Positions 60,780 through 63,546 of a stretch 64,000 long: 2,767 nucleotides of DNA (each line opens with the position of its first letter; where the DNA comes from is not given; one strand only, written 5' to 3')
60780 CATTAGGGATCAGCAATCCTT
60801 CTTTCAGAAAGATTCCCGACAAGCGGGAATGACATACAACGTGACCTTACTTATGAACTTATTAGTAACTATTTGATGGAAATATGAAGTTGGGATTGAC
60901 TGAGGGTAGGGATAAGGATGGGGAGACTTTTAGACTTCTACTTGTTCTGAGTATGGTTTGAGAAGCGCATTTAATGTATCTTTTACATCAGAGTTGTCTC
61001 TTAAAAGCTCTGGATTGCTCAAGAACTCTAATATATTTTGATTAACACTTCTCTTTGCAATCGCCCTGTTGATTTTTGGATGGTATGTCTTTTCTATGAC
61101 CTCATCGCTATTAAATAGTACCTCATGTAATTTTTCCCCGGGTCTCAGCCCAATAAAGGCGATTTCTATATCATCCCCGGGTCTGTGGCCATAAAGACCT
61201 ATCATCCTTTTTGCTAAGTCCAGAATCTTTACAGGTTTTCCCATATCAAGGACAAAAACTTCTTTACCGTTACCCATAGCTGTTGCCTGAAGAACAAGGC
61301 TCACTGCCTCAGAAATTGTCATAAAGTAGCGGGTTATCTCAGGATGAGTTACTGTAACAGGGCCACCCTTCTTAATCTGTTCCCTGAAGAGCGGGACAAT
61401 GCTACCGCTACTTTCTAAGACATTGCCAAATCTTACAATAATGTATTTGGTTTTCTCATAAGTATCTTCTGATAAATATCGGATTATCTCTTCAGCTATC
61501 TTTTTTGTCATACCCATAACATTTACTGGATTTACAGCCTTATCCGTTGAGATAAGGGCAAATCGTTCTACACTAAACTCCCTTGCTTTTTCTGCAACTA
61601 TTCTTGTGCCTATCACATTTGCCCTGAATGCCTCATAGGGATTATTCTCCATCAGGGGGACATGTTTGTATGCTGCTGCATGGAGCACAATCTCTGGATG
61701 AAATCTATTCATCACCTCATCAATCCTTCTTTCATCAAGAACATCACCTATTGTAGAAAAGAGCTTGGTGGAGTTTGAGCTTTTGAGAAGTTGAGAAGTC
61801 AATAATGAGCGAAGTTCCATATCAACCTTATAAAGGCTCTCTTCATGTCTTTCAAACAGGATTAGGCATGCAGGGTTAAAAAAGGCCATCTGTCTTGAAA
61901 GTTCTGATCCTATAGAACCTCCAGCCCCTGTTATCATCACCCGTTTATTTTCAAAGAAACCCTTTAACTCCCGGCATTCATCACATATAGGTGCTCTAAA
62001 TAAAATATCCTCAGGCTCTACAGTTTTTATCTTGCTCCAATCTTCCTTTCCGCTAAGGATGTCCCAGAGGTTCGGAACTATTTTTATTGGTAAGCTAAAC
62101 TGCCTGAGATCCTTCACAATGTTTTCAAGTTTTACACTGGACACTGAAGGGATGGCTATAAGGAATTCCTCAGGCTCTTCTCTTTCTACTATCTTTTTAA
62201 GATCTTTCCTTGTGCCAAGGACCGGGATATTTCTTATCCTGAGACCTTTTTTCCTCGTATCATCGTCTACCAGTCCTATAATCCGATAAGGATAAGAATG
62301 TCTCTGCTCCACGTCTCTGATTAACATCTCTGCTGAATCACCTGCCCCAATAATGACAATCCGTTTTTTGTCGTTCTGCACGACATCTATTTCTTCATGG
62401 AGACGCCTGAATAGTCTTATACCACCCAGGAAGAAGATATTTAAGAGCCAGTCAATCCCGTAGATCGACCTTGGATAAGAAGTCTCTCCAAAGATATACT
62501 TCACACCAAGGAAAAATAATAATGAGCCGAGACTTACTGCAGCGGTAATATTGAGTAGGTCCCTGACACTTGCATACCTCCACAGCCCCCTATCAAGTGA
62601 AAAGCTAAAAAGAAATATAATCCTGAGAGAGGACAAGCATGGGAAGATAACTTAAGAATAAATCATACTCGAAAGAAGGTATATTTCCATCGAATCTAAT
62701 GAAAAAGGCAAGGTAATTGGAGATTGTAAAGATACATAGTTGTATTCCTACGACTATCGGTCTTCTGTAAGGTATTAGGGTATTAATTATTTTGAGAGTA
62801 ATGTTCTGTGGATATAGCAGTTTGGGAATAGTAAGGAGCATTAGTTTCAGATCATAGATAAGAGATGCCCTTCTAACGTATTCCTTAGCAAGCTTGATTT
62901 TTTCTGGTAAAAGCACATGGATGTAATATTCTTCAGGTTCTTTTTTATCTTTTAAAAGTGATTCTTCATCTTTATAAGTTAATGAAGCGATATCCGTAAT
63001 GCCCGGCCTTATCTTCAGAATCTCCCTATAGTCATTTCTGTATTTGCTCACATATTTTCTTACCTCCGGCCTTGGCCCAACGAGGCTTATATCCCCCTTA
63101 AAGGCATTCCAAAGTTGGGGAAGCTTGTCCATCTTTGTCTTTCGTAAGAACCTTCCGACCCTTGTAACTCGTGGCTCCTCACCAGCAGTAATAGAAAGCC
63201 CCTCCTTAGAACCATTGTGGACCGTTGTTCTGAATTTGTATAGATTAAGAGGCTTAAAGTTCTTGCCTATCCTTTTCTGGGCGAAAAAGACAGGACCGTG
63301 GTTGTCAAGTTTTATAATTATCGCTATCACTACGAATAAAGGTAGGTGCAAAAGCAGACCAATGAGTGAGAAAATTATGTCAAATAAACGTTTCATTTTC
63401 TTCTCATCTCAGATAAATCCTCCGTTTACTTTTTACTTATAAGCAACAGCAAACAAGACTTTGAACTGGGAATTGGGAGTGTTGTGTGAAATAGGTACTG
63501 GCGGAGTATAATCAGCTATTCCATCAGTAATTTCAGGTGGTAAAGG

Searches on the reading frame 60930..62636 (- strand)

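Call 52: search_protein_families(library=pfam, proteins=[window:60930-62636:-], max_evalue=0.00001)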
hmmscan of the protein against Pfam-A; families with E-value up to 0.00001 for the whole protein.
window:60930-62636:- (568 aa): 6 families
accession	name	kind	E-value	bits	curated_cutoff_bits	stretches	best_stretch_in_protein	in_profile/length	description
PF02719.21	Polysacc_synt_2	-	1.4e-115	385.9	20.2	1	233-525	1-291/293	Polysaccharide biosynthesis protein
PF01370.27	Epimerase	-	1.4e-17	64.4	20.9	1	233-461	1-237/240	NAD dependent epimerase/dehydratase family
PF04321.23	RmlD_sub_bind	-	2e-15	57.1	27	1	232-431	2-177/287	RmlD substrate binding domain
PF13727.12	CoA_binding_3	-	8e-13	49.2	25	1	19-188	9-175/175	CoA-binding domain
PF16363.11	GDP_Man_Dehyd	-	5e-12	46.3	27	1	234-366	1-131/332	GDP-mannose 4,6 dehydratase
PF01073.25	3Beta_HSD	-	3.4e-08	33.3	22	1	235-398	2-151/280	3-beta hydroxysteroid dehydrogenase/isomerase family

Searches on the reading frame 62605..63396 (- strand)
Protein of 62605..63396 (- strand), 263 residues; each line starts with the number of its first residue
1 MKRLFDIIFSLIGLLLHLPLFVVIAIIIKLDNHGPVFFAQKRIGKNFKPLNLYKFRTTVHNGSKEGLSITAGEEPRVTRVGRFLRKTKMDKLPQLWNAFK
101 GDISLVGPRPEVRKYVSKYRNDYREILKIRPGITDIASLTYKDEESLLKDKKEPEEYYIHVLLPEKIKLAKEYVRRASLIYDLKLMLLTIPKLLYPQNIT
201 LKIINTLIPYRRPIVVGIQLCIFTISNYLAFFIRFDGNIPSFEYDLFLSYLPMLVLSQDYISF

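Call 52: search_protein_families(library=pfam, proteins=[window:62605-63396:-], max_evalue=0.00001)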
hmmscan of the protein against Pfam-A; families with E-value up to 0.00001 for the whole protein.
window:62605-63396:- (263 aa): 1 family
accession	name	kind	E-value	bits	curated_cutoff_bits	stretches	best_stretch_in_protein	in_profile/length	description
PF02397.22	Bac_transf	-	7.2e-57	192.3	27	1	2-194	1-178/179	Bacterial sugar transferase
